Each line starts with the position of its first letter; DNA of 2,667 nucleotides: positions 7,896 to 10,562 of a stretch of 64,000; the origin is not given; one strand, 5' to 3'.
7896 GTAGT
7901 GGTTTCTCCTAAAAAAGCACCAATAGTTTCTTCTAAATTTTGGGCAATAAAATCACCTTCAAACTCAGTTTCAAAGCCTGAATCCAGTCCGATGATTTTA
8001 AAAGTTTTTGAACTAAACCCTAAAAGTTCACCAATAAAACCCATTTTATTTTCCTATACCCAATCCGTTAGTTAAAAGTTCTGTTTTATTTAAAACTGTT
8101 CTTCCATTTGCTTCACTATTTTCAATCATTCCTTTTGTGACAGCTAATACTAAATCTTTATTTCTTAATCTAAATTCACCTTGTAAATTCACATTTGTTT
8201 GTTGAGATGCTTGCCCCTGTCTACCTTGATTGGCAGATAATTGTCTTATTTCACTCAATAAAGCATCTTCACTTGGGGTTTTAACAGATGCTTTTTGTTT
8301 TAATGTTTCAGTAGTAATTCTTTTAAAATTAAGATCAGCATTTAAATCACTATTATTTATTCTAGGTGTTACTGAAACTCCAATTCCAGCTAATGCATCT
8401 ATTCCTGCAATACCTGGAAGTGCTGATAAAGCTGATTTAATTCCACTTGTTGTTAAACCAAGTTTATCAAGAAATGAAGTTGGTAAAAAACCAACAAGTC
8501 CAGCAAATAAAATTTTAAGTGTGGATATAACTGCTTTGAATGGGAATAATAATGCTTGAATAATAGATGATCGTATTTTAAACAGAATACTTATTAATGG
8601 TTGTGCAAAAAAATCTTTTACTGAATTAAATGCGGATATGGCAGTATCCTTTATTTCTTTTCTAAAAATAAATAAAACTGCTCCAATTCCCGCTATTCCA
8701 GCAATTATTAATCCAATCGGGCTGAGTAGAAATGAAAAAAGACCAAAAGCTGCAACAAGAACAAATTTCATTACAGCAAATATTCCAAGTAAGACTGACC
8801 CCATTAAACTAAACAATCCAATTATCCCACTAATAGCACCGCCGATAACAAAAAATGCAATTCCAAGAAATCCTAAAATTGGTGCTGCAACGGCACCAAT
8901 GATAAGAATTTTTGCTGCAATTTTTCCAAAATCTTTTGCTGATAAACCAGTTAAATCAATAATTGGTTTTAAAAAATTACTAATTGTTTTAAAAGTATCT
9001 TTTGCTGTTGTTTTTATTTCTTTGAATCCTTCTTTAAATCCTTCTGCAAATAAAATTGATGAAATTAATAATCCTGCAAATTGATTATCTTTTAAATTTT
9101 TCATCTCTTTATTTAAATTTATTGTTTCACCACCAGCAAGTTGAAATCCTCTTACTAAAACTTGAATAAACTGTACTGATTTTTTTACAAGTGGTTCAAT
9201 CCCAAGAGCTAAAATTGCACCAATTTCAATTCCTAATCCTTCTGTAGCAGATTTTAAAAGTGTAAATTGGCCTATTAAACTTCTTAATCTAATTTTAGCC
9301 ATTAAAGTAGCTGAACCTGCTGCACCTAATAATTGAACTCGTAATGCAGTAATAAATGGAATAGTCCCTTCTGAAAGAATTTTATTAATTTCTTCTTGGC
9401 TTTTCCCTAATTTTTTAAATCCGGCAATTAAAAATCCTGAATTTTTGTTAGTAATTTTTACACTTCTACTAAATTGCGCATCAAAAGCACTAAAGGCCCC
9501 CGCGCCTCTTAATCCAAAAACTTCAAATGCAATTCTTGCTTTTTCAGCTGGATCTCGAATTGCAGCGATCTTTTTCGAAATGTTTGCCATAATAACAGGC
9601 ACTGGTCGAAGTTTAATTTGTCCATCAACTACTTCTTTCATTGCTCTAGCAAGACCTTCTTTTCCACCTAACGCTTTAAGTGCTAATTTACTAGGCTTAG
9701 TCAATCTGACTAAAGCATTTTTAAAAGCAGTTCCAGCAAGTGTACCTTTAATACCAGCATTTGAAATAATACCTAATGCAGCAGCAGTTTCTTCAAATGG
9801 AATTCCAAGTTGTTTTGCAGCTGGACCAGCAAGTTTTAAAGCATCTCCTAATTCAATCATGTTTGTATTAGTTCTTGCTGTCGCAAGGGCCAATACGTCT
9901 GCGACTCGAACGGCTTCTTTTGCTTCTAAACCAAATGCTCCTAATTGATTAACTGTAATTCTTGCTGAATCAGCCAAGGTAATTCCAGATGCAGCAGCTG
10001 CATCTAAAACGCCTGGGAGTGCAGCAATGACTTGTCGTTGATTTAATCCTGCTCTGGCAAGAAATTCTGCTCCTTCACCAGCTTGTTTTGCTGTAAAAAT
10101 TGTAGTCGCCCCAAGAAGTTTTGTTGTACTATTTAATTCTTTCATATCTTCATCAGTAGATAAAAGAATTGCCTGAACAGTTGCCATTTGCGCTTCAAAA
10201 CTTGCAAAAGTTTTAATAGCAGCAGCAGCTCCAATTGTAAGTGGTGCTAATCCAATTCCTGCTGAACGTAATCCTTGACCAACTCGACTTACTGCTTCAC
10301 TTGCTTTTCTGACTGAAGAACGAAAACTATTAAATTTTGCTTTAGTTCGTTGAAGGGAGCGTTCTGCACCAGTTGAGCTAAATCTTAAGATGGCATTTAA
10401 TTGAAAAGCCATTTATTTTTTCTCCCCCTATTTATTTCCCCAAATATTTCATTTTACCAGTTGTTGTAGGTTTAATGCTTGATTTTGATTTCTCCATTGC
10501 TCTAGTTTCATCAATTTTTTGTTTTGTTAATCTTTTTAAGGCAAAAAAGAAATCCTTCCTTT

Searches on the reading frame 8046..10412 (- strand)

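Call 10: search_protein_families(library=pfam, proteins=[window:8046-10412:-], max_evalue=0.01)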
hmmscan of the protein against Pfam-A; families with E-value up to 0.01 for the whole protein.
window:8046-10412:- (788 aa): 1 family
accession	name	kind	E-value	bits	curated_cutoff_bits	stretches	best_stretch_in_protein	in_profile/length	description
PF10145.14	PhageMin_Tail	-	6.2e-41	140.9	33.2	1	98-300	5-201/201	Phage-related minor tail protein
